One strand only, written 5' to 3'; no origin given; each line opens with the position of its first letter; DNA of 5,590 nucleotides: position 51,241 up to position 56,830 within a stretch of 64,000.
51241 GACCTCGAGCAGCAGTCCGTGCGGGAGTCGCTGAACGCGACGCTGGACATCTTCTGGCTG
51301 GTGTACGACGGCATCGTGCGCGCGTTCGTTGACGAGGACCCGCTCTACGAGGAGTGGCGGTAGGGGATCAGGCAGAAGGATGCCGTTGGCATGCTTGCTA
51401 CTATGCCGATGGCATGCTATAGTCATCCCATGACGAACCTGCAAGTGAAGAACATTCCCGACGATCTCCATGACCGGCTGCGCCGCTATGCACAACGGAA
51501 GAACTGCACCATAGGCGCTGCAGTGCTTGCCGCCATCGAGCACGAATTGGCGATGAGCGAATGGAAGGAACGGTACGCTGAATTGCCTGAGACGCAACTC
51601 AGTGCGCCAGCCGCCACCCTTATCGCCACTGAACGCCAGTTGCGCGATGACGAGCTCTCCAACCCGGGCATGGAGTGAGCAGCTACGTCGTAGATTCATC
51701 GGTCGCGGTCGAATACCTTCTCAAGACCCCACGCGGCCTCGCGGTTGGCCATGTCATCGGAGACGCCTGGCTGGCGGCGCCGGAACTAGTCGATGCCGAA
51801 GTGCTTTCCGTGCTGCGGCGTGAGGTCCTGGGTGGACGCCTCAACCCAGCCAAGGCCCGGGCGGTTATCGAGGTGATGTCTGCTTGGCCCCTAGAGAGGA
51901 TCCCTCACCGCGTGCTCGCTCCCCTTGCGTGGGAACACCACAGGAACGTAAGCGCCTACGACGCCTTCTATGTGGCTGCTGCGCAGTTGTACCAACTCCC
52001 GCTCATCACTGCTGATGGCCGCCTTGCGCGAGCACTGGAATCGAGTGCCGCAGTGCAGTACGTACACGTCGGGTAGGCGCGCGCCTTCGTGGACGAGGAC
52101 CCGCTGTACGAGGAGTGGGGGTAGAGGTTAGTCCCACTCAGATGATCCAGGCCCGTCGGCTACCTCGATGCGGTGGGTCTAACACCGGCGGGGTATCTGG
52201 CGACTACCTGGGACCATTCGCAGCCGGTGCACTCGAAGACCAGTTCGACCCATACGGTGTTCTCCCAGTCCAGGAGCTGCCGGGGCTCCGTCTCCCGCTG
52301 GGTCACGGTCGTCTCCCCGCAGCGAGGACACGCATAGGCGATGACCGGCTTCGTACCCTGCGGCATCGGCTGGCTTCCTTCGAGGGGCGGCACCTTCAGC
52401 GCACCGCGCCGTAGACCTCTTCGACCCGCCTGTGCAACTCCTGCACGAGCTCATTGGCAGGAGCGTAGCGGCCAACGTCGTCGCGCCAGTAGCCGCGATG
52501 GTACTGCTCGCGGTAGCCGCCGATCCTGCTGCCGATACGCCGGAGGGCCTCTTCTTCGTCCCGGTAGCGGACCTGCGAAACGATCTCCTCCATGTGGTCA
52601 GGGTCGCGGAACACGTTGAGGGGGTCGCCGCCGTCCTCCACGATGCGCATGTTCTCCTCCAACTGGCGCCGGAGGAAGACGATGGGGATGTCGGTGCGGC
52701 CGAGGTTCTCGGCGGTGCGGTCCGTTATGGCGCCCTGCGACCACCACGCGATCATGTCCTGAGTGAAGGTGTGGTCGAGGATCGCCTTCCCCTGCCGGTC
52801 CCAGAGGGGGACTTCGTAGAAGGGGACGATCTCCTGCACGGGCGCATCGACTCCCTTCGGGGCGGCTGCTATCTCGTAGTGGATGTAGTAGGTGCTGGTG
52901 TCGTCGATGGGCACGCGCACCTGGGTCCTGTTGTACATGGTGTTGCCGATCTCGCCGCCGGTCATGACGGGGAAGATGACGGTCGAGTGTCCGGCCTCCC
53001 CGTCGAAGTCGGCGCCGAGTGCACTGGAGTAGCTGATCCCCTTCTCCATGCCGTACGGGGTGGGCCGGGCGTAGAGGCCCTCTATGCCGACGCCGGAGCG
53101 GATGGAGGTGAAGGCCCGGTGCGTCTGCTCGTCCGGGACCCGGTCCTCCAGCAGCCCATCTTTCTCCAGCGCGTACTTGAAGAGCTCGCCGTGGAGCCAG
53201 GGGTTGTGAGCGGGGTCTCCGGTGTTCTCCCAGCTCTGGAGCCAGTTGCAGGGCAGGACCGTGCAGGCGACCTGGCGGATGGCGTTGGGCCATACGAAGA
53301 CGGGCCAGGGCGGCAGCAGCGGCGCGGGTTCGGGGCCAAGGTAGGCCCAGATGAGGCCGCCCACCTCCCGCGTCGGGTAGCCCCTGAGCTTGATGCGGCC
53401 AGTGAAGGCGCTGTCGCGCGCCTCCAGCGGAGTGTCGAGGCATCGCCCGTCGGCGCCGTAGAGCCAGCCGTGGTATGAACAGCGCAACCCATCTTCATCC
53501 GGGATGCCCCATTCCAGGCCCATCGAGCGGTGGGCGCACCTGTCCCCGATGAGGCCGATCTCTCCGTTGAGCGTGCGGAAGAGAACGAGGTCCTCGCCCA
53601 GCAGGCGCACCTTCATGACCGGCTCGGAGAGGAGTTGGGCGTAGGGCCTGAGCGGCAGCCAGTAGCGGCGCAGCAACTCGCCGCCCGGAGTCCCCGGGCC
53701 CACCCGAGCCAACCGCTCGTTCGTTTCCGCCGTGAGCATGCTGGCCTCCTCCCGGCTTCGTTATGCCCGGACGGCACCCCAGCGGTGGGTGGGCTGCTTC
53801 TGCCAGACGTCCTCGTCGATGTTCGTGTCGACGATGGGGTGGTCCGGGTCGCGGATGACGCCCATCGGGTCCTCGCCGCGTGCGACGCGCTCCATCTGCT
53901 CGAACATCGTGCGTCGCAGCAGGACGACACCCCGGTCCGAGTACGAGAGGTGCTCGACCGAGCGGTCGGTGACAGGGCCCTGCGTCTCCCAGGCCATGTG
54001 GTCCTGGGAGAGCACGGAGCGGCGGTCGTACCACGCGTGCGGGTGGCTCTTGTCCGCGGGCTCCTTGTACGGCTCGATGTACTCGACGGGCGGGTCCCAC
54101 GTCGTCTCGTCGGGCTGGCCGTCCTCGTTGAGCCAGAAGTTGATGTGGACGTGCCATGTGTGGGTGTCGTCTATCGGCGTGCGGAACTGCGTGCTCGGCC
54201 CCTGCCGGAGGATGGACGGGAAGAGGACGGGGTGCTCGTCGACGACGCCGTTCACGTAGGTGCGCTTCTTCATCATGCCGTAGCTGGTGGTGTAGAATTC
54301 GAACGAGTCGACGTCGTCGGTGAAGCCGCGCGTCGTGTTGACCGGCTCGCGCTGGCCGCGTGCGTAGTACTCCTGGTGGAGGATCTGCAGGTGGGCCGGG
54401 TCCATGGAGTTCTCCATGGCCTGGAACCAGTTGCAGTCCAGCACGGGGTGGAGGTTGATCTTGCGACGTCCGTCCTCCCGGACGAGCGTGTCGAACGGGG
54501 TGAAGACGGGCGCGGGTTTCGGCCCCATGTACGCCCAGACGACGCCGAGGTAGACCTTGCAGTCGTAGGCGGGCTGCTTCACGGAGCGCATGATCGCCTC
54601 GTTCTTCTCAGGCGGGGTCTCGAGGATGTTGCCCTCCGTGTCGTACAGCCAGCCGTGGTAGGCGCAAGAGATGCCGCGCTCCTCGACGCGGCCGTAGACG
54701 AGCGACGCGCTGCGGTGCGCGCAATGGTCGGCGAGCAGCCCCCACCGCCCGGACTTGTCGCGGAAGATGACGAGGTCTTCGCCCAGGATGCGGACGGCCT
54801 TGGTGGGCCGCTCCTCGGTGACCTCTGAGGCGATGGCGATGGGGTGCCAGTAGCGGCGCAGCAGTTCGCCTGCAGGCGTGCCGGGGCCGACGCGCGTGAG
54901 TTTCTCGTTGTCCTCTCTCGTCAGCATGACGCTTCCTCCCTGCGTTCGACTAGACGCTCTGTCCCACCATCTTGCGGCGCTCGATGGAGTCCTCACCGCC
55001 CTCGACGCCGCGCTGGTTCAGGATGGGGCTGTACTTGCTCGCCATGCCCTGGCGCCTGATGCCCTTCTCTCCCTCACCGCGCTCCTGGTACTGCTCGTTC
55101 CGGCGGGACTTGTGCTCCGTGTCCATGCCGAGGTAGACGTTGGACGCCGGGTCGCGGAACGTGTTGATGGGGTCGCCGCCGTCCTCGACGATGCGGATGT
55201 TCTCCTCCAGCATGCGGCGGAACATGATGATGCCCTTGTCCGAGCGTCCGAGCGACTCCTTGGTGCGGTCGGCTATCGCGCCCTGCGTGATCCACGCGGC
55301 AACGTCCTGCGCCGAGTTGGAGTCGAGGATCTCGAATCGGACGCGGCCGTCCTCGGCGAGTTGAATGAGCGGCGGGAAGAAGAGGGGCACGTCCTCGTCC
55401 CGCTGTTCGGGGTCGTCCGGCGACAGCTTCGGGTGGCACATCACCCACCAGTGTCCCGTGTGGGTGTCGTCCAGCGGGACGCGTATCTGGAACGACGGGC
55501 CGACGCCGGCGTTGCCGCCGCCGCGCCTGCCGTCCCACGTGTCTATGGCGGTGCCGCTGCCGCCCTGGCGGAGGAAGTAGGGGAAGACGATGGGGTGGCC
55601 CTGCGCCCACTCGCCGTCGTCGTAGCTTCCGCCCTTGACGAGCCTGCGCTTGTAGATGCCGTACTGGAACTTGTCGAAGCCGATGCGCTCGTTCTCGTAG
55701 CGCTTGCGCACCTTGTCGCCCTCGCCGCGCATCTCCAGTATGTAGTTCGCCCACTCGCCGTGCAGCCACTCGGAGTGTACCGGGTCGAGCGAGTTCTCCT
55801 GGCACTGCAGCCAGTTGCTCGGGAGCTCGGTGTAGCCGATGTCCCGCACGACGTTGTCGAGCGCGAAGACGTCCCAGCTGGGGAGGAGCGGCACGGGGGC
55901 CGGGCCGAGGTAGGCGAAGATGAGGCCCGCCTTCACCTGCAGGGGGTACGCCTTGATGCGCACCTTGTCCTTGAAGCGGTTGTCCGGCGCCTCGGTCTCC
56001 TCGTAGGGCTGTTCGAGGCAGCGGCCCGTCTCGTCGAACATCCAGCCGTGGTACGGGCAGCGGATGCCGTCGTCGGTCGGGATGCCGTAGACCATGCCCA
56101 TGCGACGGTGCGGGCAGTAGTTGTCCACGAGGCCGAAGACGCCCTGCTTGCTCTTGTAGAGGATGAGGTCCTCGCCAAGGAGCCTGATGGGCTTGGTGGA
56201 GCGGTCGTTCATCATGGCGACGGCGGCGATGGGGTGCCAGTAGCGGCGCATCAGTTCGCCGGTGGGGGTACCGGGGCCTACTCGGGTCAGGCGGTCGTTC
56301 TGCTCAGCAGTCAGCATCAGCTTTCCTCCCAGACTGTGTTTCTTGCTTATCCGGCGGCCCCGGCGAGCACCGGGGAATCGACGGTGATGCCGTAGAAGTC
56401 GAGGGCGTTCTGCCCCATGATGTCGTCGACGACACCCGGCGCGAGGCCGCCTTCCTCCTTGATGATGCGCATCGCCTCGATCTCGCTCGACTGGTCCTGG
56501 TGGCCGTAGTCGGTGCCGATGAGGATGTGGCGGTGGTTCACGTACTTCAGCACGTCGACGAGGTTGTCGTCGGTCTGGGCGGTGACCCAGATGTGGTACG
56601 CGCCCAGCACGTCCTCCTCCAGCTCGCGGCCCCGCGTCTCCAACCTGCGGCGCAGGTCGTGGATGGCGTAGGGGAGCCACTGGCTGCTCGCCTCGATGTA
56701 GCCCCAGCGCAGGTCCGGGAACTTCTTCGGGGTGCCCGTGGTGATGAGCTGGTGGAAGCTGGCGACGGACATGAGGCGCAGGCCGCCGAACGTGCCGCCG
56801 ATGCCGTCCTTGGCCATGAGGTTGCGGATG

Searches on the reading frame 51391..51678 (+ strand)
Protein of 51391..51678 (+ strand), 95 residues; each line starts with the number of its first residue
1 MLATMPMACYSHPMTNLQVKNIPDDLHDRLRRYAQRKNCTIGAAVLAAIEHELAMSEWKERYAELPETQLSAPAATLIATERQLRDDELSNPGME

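Call 57: search_protein_families(library=pfam, proteins=[window:51391-51678:+], max_evalue=0.001)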
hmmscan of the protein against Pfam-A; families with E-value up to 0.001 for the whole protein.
window:51391-51678:+ (95 aa): 1 family
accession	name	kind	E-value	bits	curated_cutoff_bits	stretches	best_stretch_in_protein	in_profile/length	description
PF22513.2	FitA-like_RHH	-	3.7e-05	24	27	1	16-50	2-36/39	Antitoxin FitA-like, ribbon-helix-helix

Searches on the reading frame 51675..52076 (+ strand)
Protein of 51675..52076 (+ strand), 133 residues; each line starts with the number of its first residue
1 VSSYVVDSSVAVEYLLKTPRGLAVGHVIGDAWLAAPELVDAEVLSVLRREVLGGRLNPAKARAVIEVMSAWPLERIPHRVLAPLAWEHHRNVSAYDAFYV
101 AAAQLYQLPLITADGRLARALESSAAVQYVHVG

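Call 57: search_protein_families(library=pfam, proteins=[window:51675-52076:+], max_evalue=0.001)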
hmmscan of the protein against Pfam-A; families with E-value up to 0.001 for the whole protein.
window:51675-52076:+ (133 aa): 1 family
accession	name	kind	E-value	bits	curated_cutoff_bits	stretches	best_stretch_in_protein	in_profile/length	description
PF01850.27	PIN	-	1.5e-11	45.4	23.6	1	4-120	1-117/120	PIN domain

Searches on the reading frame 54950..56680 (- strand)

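Call 57: search_protein_families(library=pfam, proteins=[window:54950-56680:-], max_evalue=0.001)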
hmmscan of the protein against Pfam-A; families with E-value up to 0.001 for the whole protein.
window:54950-56680:- (576 aa): 2 families
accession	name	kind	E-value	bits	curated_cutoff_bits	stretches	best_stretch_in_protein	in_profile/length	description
PF00355.32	Rieske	-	1.3e-16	60.7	20.3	1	148-229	2-83/88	Rieske [2Fe-2S] domain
PF19301.5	LigXa_C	-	4.4e-14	52.8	27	1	456-508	207-259/304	LigXa C-terminal domain like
